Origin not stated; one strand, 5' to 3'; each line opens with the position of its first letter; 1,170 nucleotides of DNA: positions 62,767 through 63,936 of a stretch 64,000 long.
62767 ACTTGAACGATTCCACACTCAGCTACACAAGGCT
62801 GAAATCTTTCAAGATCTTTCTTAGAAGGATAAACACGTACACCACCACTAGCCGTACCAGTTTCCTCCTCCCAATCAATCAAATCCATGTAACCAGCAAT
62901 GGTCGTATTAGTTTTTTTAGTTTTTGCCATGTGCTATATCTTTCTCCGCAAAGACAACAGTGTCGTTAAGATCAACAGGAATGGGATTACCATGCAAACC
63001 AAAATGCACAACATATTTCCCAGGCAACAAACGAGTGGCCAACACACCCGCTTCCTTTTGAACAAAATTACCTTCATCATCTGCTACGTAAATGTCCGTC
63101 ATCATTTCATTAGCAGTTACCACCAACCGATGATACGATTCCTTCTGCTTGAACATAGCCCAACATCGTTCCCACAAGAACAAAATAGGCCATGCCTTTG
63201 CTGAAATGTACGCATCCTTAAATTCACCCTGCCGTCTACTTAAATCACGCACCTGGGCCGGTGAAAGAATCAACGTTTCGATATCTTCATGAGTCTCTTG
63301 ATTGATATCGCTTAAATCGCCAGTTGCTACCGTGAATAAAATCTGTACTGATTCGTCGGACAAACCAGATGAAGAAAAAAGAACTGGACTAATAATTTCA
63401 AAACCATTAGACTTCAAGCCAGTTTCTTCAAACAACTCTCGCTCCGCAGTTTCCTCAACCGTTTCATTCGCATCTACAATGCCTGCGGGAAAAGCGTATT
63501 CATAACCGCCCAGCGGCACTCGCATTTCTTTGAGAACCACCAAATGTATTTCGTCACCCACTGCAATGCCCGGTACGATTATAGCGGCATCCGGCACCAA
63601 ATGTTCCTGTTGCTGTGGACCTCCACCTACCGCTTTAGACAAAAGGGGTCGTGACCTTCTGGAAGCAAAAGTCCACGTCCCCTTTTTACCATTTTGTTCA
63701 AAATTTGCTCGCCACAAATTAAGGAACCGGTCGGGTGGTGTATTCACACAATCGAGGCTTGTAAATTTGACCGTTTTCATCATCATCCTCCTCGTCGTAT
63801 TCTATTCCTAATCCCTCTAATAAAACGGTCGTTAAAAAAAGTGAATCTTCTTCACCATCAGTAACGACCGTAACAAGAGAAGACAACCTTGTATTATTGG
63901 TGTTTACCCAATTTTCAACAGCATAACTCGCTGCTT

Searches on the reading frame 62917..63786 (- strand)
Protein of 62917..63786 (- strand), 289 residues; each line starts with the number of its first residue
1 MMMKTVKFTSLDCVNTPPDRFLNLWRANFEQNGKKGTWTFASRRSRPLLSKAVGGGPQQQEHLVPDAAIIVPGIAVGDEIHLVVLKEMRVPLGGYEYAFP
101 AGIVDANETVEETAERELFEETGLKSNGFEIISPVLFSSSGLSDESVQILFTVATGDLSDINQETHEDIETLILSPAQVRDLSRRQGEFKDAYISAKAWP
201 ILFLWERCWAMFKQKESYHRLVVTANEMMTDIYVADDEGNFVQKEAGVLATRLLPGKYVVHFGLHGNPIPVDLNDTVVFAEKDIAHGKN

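Call 48: search_protein_families(library=pfam, proteins=[window:62917-63786:-], max_evalue=0.001)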
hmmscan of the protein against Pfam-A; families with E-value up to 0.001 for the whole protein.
window:62917-63786:- (289 aa): 1 family
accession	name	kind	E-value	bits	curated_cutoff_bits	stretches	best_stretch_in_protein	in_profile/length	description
PF00293.34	NUDIX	-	3.1e-12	47.1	21.1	1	82-183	17-124/134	NUDIX domain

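Call 94: search_protein_families(library=ncbifam, proteins=[window:62917-63786:-], max_evalue=0.01)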
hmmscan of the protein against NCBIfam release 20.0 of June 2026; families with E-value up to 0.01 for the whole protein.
window:62917-63786:- (289 aa): 15 families
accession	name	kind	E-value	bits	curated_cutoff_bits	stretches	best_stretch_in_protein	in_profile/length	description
NF008736.0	PRK11762.1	equivalog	2.2e-11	43.6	169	1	67-150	46-128/186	ADP compounds hydrolase NudE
NF001934.0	PRK00714.1-1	equivalog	7.1e-05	22.3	241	1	93-132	29-68/176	RNA pyrophosphohydrolase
NF008044.0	PRK10776.1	equivalog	0.00019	21.3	148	1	96-138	32-74/130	8-oxo-dGTP diphosphatase MutT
TIGR02705.1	nudix_YtkD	equivalog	0.00021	20.9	154.4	1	97-132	47-82/156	RNA deprotection pyrophosphohydrolase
NF008003.0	PRK10729.1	equivalog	0.00044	19.6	248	1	99-179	94-176/210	ADP-ribose diphosphatase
NF003791.0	PRK05379.2-3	equivalog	0.00052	19.3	409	1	75-126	209-258/340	bifunctional nicotinamide-nucleotide adenylyltransferase/Nudix hydroxylase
NF001299.0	PRK00241.1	equivalog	0.00064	19.3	158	1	68-125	137-189/263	NAD(+) diphosphatase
TIGR00052.1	TIGR00052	subfamily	0.00076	19.1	79.55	1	100-150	85-134/188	nudix-type nucleoside diphosphatase, YffH/AdpP family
NF001937.0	PRK00714.1-4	equivalog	0.00083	19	139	1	96-133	32-69/161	RNA pyrophosphohydrolase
NF001938.0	PRK00714.1-5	equivalog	0.00084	18.7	116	1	95-126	45-76/172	RNA pyrophosphohydrolase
TIGR00586.1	mutt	equivalog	0.00097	19.2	97.9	1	96-138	33-75/129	8-oxo-dGTP diphosphatase MutT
NF041652.1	Nud_hyd_Dein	equivalog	0.0038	17.5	200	1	98-130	46-78/152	Nudix hydrolase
NF006530.0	PRK08999.1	equivalog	0.0042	16.2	245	1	91-129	30-67/315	Nudix family hydrolase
NF003786.0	PRK05379.1-2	equivalog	0.0049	16.1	397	1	83-125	231-273/354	bifunctional nicotinamide-nucleotide adenylyltransferase/Nudix hydroxylase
NF003787.0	PRK05379.1-4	equivalog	0.0063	15.5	449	1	79-126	218-264/346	bifunctional nicotinamide-nucleotide adenylyltransferase/Nudix hydroxylase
